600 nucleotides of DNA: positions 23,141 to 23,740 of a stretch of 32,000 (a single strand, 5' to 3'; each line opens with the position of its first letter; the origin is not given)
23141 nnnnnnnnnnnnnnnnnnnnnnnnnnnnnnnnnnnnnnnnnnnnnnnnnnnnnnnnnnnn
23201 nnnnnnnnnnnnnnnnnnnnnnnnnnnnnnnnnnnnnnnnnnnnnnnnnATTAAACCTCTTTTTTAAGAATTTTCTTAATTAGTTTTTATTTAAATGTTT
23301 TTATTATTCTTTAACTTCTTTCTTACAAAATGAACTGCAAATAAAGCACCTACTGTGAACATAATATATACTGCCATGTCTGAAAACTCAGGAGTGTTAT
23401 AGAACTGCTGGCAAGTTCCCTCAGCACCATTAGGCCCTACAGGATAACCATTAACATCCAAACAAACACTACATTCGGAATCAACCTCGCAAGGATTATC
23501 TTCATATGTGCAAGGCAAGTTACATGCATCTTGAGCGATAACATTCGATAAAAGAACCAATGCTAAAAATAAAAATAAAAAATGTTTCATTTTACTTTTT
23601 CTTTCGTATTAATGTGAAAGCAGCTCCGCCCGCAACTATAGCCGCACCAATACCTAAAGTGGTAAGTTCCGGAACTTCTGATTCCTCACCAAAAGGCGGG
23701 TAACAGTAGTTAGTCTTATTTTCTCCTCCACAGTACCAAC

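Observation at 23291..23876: Two tandem genes for miniature (~46-48 aa) six-cysteine ectodomains carried on sortase-type anchors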

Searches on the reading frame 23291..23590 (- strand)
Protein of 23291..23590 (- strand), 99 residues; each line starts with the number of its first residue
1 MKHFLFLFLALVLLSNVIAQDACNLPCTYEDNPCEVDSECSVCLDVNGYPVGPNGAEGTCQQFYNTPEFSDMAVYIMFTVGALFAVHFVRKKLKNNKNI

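Call 6: search_protein_families(library=ncbifam, proteins=[window:23291-23590:-], max_evalue=1)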
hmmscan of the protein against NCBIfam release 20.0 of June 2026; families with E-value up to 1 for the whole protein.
window:23291-23590:- (99 aa): 0 families

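Call 7: search_protein_families(library=pfam, proteins=[window:23291-23590:-], max_evalue=1)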
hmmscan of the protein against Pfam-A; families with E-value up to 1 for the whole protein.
window:23291-23590:- (99 aa): 0 families

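Call 10: find_homologous_proteins(query=window:23291-23590:-, max_evalue=0.01)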
Query window:23291-23590:- (99 aa): 1 proteins with E <= 0.01 among 7 candidates.
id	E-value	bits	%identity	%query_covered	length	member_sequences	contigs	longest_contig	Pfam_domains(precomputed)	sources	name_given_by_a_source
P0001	1.4e-62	226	100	100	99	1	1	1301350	-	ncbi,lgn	-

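Call 13: find_encoding_contigs(protein=P0001, flank=10000, max_places=3)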
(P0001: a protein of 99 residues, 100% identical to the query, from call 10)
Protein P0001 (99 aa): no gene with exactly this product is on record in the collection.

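Call 15: find_encoding_contigs(protein=P0003, flank=10000, max_places=3)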
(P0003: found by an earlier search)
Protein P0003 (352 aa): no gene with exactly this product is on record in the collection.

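Call 22: find_related_loci(query=P0003, collection=genome_contigs, flank=10000)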
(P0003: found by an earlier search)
Query P0003 (352 aa) in genome_contigs; peptide patterns used: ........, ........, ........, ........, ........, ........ (x = any residue, [..] = any of these).
38 stretches matched a pattern; 2 encode a relative of the query (tblastn E <= 1e-3); 2 distinct loci.
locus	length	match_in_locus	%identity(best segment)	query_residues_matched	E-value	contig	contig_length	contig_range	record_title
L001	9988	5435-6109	28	128-347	4e-10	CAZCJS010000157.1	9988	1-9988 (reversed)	MAG TPA_asm: uncultured Armatimonadia bacterium isolate binchicken_co334_104 genome assembly, contig: NODE_12563_length_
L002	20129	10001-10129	41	104-157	8e-8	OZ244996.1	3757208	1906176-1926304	MAG: Candidatus Promineifilaceae bacterium isolate a52b71a8-f5fb-481c-9e81-0ccf750bba87 genome assembly, chromosome: 2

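Call 26: find_homologous_proteins(query=P0003, max_evalue=0.001)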
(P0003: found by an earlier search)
Query P0003 (352 aa): 7 proteins with E <= 0.001 among 3474 candidates.
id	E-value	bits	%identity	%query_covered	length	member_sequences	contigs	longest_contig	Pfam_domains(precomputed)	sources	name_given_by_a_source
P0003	2.6e-241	818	100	100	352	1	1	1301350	-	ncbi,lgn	-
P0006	1.0e-148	513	66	100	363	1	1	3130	-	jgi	jgi:hypothetical protein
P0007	6.1e-118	412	56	100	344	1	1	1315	-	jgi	jgi:hypothetical protein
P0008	4.6e-34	136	38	58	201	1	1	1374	-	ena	-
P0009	1.6e-26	111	32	94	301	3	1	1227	PF26596.1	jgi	-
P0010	1.7e-24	105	32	93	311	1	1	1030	PF26596.1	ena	-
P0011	7.7e-12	63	29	99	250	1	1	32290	-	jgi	-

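Call 27: find_encoding_contigs(protein=P0006, flank=10000, max_places=3)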
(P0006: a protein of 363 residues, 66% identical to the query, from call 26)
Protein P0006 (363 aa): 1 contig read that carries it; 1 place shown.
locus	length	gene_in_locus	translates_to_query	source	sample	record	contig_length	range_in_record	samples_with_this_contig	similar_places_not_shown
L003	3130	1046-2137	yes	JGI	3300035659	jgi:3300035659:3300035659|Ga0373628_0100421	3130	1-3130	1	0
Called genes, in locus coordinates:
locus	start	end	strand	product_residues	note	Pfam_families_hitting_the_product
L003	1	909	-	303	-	?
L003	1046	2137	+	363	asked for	-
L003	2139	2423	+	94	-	-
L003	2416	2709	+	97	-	-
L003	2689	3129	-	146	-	?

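Call 28: find_encoding_contigs(protein=P0011, flank=10000, max_places=3)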
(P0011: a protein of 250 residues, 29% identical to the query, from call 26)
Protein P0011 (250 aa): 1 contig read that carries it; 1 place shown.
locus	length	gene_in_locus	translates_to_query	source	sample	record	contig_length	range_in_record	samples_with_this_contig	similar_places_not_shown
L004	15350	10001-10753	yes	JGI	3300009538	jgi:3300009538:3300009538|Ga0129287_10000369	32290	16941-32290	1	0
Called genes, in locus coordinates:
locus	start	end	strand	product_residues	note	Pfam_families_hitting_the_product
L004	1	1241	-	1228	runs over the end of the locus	-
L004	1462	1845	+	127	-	PF01797:Y1_Tnp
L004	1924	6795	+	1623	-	PF07705:CARDB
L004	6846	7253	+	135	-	-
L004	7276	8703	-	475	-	PF01943:Polysacc_synt, PF13440:Polysacc_synt_3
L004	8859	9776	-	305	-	PF13641:Glyco_tranf_2_3, PF00535:Glycos_transf_2, PF10111:Glyco_tranf_2_2, PF13632:Glyco_trans_2_3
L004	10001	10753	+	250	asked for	-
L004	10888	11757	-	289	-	PF09721:Exosortase_EpsH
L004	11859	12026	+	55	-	-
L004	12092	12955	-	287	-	-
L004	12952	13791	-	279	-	PF04343:DUF488, PF22751:DUF488-N3a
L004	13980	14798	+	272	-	-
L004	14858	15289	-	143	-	PF05168:HEPN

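Call 29: find_encoding_contigs(protein=P0007, flank=10000, max_places=3)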
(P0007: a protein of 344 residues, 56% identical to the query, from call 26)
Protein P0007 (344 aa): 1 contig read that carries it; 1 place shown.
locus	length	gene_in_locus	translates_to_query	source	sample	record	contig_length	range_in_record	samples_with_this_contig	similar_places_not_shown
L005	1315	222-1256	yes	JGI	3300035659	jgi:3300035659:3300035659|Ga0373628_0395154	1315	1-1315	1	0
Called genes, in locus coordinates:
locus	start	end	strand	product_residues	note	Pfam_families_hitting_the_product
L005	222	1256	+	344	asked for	-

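Call 34: search_protein_families(library=ncbifam, proteins=[L004:10888-11757:-, P0009, P0008, P0007, P0011, L003:2139-2423:+, L003:2416-2709:+, L001:5066-6130:+], max_evalue=1)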
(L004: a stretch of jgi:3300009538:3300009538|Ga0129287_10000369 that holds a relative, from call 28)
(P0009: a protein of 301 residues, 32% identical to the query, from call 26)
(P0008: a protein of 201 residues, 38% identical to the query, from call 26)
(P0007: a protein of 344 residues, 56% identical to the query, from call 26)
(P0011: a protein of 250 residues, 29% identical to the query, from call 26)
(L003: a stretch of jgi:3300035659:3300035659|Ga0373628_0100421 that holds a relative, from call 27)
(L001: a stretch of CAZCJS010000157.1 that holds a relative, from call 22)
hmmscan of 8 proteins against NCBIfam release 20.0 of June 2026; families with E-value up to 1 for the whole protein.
L004:10888-11757:- (289 aa): 15 families
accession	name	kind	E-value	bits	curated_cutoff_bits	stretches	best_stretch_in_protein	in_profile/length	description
TIGR04178.1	exo_archaeo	signature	9.7e-16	57.9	23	1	189-280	2-91/97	exosortase/archaeosortase family protein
TIGR02602.1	8TM_EpsH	subfamily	1e-14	54.7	105.55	1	46-278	18-235/241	exosortase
TIGR03762.1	archaeo_artC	exception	1.6e-14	54.4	100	1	37-279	29-270/274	archaeosortase C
TIGR03109.2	exosort_XrtA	exception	5.5e-08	32.5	208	1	134-278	118-255/261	exosortase A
TIGR03110.1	exosort_Gpos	exception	6.4e-06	26.2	102.75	1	153-284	54-179/187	exosortase family protein XrtG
NF046081.1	exosort_XrtX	exception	1e-05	25.5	170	1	130-283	20-161/168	exosortase X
TIGR04297.1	thauma_sortase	exception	1e-05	25.2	250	1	148-286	152-292/307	thaumarchaeosortase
TIGR04124.1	archaeo_artE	exception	2.1e-05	24.6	95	1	141-268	22-135/153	archaeosortase family protein ArtE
TIGR04162.1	exo_VPEID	exception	9.7e-05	21.5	150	1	103-275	121-294/516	exosortase E/protease, VPEID-CTERM system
NF033464.1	cyanoexo_CrtC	exception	0.00014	21.6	225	1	157-249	156-241/278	cyanoexosortase C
TIGR04151.1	exosort_VPDSG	exception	0.00061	19.3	300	1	184-282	201-298/306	VPDSG-CTERM-specific exosortase XrtC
TIGR04293.1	archaeo_artF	exception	0.017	15.1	150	1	179-244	61-120/166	archaeosortase family protein ArtF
NF035943.2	exosort_XrtV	exception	0.045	13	313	1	142-275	131-258/270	exosortase V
NF010228.0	PRK13682.1-3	equivalog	0.22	11.6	71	1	40-87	2-49/57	hypothetical protein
TIGR04125.1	exosort_PGF_TRM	exception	0.57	9.6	75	1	141-247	97-198/271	archaeosortase A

P0009 (301 aa): 2 families
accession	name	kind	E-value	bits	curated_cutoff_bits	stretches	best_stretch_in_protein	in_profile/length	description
TIGR04145.2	Firmicu_CTERM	equivalog_domain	0.0041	17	50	1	129-242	27-135/191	Firmicu-CTERM sorting domain-containing protein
TIGR04349.1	rSAM_QueE_gams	hypoth_equivalog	0.22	11.2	300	1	236-263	21-48/210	7-carboxy-7-deazaguanine synthase QueE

P0008 (201 aa): 0 families

P0007 (344 aa): 0 families

P0011 (250 aa): 0 families

L003:2139-2423:+ (94 aa): 4 families
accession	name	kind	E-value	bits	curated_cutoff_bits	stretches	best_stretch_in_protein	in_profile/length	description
TIGR01167.1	LPXTG_anchor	domain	0.00093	19.8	15.9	1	70-93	14-34/34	LPXTG cell wall anchor domain-containing protein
NF033846.1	Rumino_NPXTG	domain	0.033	14.5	23.5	1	72-92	10-30/30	NPXTG-anchored protein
NF053838.1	hit_Bd0108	equivalog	0.072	13.6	40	1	1-32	1-32/94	predatory lifecycle switch protein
NF058582.1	Microco_LAVTG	domain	0.11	12.7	27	1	71-90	13-32/34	LAVTG motif-containing sortase-dependent surface protein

L003:2416-2709:+ (97 aa): 2 families
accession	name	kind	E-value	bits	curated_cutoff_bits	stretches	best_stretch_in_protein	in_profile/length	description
NF009950.0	PRK13414.1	equivalog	0.043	13.4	306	1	1-74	1-71/209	flagellar biosynthesis protein FliZ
NF053819.1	EF0750_LPXTG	subfamily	0.073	13.6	47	0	4-22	10-28/105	EF2685/EF0750 family sortase-dependent surface protein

L001:5066-6130:+ (354 aa): 13 families
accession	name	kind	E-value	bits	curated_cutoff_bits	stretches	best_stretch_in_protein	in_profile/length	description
TIGR02595.1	PEP_CTERM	domain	2.1e-05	25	16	1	324-347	1-23/24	PEP-CTERM sorting domain-containing protein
NF038129.1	PEP_NF038129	equivalog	5e-05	23.2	65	1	321-347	168-194/194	NF038129 family PEP-CTERM protein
NF038125.1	PEP_CTERM_THxN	subfamily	6.3e-05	22.7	85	1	308-347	206-246/246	THxN family PEP-CTERM protein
NF041538.1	PEP_EDSA_1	subfamily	0.00025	20.8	100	1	324-347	284-307/307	EDSAP-1 family PEP-CTERM protein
NF033554.9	floc_PepA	equivalog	0.0012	18.7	80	1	325-348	238-261/261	flocculation-associated PEP-CTERM protein PepA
NF038126.1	PEP_CTERM_FxDxF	subfamily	0.0057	16.9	50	1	325-347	143-165/165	FxDxF family PEP-CTERM protein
NF035944.1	PEPxxWA-CTERM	domain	0.014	15.3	35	1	325-347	2-24/24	PEPxxWA-CTERM sorting domain-containing protein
NF038120.1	PEP_CTERM_QFxxD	subfamily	0.023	14.6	80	1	325-347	194-214/215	NF038120 family PEP-CTERM protein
NF033947.0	PEP-cistern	hypoth_equivalog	0.043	13.5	60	1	320-346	169-195/195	cistern family PEP-CTERM protein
NF038124.1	PEP_CTERM_TLD_A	exception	0.05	13.2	100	1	324-347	211-234/235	PEP_CTERM-anchored TLD domain-containing protein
NF038118.1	PEP_CTERM_CCXG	equivalog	0.059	13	90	1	324-347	176-199/199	CCXG family PEP-CTERM protein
TIGR04155.1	cyano_PEP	subfamily_domain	0.071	12.9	21.6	1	324-350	1-27/27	PEP-CTERM sorting domain-containing protein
NF038119.1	PEP_CTERM_MHFG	equivalog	0.21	11.8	100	1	324-348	236-260/260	MHFG family PEP-CTERM protein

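Call 35: search_protein_representatives(protein=P0001)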
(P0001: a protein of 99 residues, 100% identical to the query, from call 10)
Query: 99 residues. Proteins with E-value up to 0.001 (for the whole library): 14; up to 1e-10: 4; up to 1e-30: 1. The best 14 are listed.
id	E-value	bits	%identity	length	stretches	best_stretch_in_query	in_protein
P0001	4.4e-63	225.7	100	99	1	1-99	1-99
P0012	1.2e-12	63.8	36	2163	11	44-71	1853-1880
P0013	1.4e-11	60.5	40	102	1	6-97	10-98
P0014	8.5e-11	57.9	43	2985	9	42-79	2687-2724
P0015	5.9e-10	55.2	35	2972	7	46-77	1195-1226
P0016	1.2e-09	54.3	38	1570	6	41-82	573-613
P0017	5.3e-07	45.7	34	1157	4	32-73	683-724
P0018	2.4e-06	43.6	36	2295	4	44-71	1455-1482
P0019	4.2e-06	42.8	28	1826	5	35-80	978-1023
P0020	2.0e-05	40.7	35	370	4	5-61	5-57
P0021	4.4e-05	39.6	35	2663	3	43-71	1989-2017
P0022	8.9e-05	38.6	35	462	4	42-77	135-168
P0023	1.1e-04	38.3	37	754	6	45-74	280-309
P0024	1.8e-04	37.6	33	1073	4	46-75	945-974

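Call 39: find_encoding_contigs(protein=P0013, flank=10000, max_places=4)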
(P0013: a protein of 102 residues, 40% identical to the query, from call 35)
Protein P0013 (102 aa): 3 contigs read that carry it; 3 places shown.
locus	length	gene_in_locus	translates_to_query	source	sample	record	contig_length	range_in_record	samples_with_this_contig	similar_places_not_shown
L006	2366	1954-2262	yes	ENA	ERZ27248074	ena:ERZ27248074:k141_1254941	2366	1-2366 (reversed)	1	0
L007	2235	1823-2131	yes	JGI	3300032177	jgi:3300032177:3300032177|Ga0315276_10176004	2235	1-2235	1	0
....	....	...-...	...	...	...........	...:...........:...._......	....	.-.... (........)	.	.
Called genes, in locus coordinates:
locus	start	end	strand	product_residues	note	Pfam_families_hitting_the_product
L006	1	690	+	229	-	?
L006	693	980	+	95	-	-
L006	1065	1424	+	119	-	-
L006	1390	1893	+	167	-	PF01909:NTP_transf_2 (weak), PF18765:Polbeta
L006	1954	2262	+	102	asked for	-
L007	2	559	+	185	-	?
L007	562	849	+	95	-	-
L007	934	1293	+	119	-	-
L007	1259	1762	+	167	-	PF01909:NTP_transf_2 (weak), PF18765:Polbeta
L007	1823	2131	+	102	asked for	-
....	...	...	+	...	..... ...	-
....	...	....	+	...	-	?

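Call 49: find_related_loci(query=A3, collection=metagenome_contigs, flank=10000)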
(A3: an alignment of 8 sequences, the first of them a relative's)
Query A3 (352 aa) in metagenome_contigs; peptide patterns used: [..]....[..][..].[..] (x = any residue, [..] = any of these).
86 stretches matched a pattern; 7 encode a relative of the query (tblastn E <= 1e-3); 7 distinct loci.
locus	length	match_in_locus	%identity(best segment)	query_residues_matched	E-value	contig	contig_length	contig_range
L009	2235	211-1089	32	1-351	6e-42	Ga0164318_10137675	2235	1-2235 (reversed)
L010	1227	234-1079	32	19-350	7e-38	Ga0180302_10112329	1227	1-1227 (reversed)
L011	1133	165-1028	28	9-330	3e-26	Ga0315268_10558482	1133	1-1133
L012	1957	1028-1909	28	1-327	3e-24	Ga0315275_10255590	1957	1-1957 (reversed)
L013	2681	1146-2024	26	4-329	7e-20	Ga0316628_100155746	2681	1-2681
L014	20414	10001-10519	29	128-307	3e-10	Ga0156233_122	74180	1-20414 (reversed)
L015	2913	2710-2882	67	128-187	6e-9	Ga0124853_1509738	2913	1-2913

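Call 52: search_protein_families(library=ncbifam, proteins=[L012:7-987:-, L013:106-1002:-, L009:211-1080:+, L013:1113-2093:+, L014:9743-10657:+], max_evalue=0.1)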
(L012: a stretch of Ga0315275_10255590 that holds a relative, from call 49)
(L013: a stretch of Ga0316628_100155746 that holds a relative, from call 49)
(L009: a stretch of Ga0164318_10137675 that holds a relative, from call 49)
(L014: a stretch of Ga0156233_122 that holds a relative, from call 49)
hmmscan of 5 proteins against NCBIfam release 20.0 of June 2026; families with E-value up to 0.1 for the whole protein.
L012:7-987:- (326 aa): 8 families
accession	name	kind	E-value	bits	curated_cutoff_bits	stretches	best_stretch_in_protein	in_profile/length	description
TIGR04178.1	exo_archaeo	signature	2.6e-13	50.1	23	1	226-315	2-92/97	exosortase/archaeosortase family protein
TIGR03762.1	archaeo_artC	exception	2.6e-09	37.3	100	1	208-313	163-269/274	archaeosortase C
TIGR03110.1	exosort_Gpos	exception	1.8e-08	34.5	102.75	1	194-321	57-182/187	exosortase family protein XrtG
TIGR02602.1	8TM_EpsH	subfamily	5.3e-07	29.4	105.55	1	182-314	108-236/241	exosortase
NF033464.1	cyanoexo_CrtC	exception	0.0011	18.6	225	1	196-315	157-271/278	cyanoexosortase C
TIGR03763.1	cyanoexo_CrtA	exception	0.0016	18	150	1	194-317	139-257/260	cyanoexosortase A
NF038142.1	exosort_XrtW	exception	0.0018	16.7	425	1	223-311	169-259/494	exosortase W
TIGR04152.1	exosort_VPLPA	exception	0.023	13.8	400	1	193-320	121-244/486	VPLPA-CTERM-specific exosortase XrtD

L013:106-1002:- (298 aa): 13 families
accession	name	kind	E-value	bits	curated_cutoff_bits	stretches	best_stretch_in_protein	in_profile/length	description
TIGR04178.1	exo_archaeo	signature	1.2e-15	57.5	23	1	189-282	1-94/97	exosortase/archaeosortase family protein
TIGR03762.1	archaeo_artC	exception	2.3e-10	40.8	100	1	156-277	144-269/274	archaeosortase C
TIGR03110.1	exosort_Gpos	exception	1.3e-08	34.9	102.75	1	164-281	63-177/187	exosortase family protein XrtG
TIGR02602.1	8TM_EpsH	subfamily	4.4e-08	32.9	105.55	1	104-277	70-235/241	exosortase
TIGR03109.2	exosort_XrtA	exception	2.3e-07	30.5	208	1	149-276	130-254/261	exosortase A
NF046081.1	exosort_XrtX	exception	2.3e-05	24.4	170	1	150-281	35-160/168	exosortase X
NF033464.1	cyanoexo_CrtC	exception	9.7e-05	22.1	225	1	161-279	158-272/278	cyanoexosortase C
NF035943.2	exosort_XrtV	exception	0.00069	19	313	1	194-275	176-259/270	exosortase V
TIGR04177.1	exosort_XrtH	exception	0.00094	19.2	86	1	138-280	18-152/158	exosortase H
TIGR04152.1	exosort_VPLPA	exception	0.0038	16.4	400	1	187-275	146-235/486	VPLPA-CTERM-specific exosortase XrtD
NF012139.0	exosort_XrtP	exception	0.0049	16.8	200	1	159-252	31-124/159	exosortase P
TIGR03763.1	cyanoexo_CrtA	exception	0.0061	16.1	150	1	188-280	164-256/260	cyanoexosortase A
NF038142.1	exosort_XrtW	exception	0.0069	14.8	425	1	186-274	168-257/494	exosortase W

L009:211-1080:+ (289 aa): 0 families

L013:1113-2093:+ (326 aa): 0 families

L014:9743-10657:+ (304 aa): 11 families
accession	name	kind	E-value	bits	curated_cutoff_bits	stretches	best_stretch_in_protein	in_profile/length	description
NF033554.9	floc_PepA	equivalog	2.3e-07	30.9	80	1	169-300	148-259/261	flocculation-associated PEP-CTERM protein PepA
NF038125.1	PEP_CTERM_THxN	subfamily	4.1e-06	26.6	85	1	269-300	214-245/246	THxN family PEP-CTERM protein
NF041538.1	PEP_EDSA_1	subfamily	4.6e-06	26.5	100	1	275-300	283-306/307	EDSAP-1 family PEP-CTERM protein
NF038129.1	PEP_NF038129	equivalog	1.1e-05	25.4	65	1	238-300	135-193/194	NF038129 family PEP-CTERM protein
TIGR02595.1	PEP_CTERM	domain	2.6e-05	24.7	16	1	278-300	1-22/24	PEP-CTERM sorting domain-containing protein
NF038126.1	PEP_CTERM_FxDxF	subfamily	0.0022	18.2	50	1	267-300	134-164/165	FxDxF family PEP-CTERM protein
NF038120.1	PEP_CTERM_QFxxD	subfamily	0.0022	17.9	80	1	271-296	184-211/215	NF038120 family PEP-CTERM protein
NF035944.1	PEPxxWA-CTERM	domain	0.0051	16.7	35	1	278-294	1-19/24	PEPxxWA-CTERM sorting domain-containing protein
NF038124.1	PEP_CTERM_TLD_A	exception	0.019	14.5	100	1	272-300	205-233/235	PEP_CTERM-anchored TLD domain-containing protein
NF033947.0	PEP-cistern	hypoth_equivalog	0.027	14.2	60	1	275-300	170-195/195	cistern family PEP-CTERM protein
NF041927.1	Xrt_dep_XDP1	equivalog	0.033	14.2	125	1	276-300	217-241/242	exosortase-dependent surface protein XDP1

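Call 80: find_related_loci(query=A1, collection=viral_contigs, flank=10000)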
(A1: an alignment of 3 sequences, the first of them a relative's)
Query A1 (99 aa) in viral_contigs; peptide patterns used: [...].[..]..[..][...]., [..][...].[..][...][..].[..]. (x = any residue, [..] = any of these).
11 stretches matched a pattern; 1 encode a relative of the query (tblastn E <= 1e-3); 1 distinct loci.
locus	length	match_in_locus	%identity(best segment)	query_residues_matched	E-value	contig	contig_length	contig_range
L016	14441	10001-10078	48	5-33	2e-4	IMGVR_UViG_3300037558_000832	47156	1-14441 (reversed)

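Call 83: search_protein_families(library=pfam, proteins=[P0009, P0006, L009:211-1080:+, L004:13980-14798:+, L014:9743-10657:+], max_evalue=0.1)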
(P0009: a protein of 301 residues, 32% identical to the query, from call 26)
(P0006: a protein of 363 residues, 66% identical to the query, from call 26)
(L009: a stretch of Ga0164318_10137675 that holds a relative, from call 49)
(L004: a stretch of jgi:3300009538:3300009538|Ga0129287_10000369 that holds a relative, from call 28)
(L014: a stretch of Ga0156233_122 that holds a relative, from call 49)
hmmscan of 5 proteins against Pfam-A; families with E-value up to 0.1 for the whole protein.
P0009 (301 aa): 0 families

P0006 (363 aa): 0 families

L009:211-1080:+ (289 aa): 0 families

L004:13980-14798:+ (272 aa): 0 families

L014:9743-10657:+ (304 aa): 1 family
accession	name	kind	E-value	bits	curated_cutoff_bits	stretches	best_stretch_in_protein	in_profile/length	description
PF07589.16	PEP-CTERM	-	3.7e-07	30.4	20.7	1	277-300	1-23/24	PEP-CTERM motif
